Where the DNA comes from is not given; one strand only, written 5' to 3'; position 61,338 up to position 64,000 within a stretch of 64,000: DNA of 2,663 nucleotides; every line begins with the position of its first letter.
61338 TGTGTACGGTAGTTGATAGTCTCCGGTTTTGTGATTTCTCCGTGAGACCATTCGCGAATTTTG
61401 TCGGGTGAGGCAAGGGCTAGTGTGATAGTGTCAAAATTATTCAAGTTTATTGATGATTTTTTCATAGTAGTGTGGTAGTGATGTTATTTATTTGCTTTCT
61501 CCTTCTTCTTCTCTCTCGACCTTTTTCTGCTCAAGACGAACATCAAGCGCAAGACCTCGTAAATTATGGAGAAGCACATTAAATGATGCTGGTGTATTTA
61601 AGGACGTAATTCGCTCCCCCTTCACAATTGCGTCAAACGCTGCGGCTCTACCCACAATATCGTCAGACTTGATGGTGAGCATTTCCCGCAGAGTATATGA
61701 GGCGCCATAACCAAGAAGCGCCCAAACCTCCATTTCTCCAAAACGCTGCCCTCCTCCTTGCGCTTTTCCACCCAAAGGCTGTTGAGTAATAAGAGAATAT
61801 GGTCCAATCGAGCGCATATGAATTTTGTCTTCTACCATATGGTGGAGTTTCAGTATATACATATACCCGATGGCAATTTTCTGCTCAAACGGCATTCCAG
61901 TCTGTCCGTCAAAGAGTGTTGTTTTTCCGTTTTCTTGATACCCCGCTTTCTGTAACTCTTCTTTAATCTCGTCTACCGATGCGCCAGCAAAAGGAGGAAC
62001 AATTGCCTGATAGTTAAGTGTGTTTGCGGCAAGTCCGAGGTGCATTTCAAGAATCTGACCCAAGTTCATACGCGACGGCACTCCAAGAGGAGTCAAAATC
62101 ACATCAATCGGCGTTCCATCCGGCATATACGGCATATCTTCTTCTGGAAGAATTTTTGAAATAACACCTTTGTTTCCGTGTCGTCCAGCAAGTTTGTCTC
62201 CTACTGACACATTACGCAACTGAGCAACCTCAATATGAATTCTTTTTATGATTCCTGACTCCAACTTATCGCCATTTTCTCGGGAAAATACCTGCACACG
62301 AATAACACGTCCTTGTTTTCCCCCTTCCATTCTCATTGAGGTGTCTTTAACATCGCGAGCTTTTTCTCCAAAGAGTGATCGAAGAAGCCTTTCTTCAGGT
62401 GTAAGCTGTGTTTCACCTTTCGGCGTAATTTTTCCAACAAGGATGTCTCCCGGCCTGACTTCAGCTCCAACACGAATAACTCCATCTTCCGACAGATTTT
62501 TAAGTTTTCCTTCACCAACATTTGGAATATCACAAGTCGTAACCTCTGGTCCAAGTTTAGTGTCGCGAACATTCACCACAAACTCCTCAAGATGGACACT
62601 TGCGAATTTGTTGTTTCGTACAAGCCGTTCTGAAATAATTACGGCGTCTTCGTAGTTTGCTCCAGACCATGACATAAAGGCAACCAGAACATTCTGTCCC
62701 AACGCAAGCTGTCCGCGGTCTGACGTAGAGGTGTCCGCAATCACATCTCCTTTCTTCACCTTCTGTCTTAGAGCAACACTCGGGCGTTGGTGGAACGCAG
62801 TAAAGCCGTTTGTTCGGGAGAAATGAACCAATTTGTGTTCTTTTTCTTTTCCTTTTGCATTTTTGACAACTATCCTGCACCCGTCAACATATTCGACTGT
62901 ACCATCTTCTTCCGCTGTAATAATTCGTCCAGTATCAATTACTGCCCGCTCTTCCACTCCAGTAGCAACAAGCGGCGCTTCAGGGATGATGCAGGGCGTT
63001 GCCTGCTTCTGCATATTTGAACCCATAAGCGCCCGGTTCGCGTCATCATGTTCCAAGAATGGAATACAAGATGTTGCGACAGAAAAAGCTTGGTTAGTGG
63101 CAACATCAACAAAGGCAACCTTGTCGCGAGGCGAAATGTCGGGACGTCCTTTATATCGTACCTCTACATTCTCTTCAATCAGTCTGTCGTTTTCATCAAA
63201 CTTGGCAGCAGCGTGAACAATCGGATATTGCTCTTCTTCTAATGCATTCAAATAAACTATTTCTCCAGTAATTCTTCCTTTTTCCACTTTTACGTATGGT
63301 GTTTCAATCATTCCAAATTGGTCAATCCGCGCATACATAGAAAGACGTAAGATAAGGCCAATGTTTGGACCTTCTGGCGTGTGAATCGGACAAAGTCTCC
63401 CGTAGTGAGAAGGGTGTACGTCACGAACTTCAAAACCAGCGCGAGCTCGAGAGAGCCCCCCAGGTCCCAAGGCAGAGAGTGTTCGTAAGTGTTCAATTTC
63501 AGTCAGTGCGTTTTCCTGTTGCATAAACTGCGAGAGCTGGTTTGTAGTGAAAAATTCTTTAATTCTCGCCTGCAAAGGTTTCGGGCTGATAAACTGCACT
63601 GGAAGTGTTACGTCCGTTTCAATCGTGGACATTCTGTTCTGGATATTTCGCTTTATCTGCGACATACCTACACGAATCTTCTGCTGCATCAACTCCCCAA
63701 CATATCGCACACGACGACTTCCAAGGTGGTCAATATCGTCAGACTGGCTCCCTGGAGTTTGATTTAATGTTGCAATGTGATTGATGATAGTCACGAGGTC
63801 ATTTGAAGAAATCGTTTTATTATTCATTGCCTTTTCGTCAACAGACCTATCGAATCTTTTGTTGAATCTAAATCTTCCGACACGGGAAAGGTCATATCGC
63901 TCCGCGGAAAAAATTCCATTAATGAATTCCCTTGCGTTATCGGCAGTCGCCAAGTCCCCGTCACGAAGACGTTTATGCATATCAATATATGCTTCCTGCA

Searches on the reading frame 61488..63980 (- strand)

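Call 78: search_protein_families(library=pfam, proteins=[window:61488-63980:-], max_evalue=0.00001)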
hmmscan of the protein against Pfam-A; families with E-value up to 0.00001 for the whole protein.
window:61488-63980:- (830 aa): 5 families
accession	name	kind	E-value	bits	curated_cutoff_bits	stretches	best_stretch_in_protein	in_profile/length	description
PF00562.33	RNA_pol_Rpb2_6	-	2.6e-127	425.5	23.4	1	356-741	2-373/373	RNA polymerase Rpb2, domain 6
PF04565.21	RNA_pol_Rpb2_3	-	1e-26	93.3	21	1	151-219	1-68/68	RNA polymerase Rpb2, domain 3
PF04560.25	RNA_pol_Rpb2_7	-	3.5e-23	82.3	32.1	1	743-818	1-86/87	RNA polymerase Rpb2, domain 7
PF10385.14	RNA_pol_Rpb2_45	-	5.7e-18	65.2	28.2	1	229-294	1-66/66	RNA polymerase beta subunit external 1 domain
PF04561.19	RNA_pol_Rpb2_2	-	1.3e-09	38.4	21.7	1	3-92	110-190/190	RNA polymerase Rpb2, domain 2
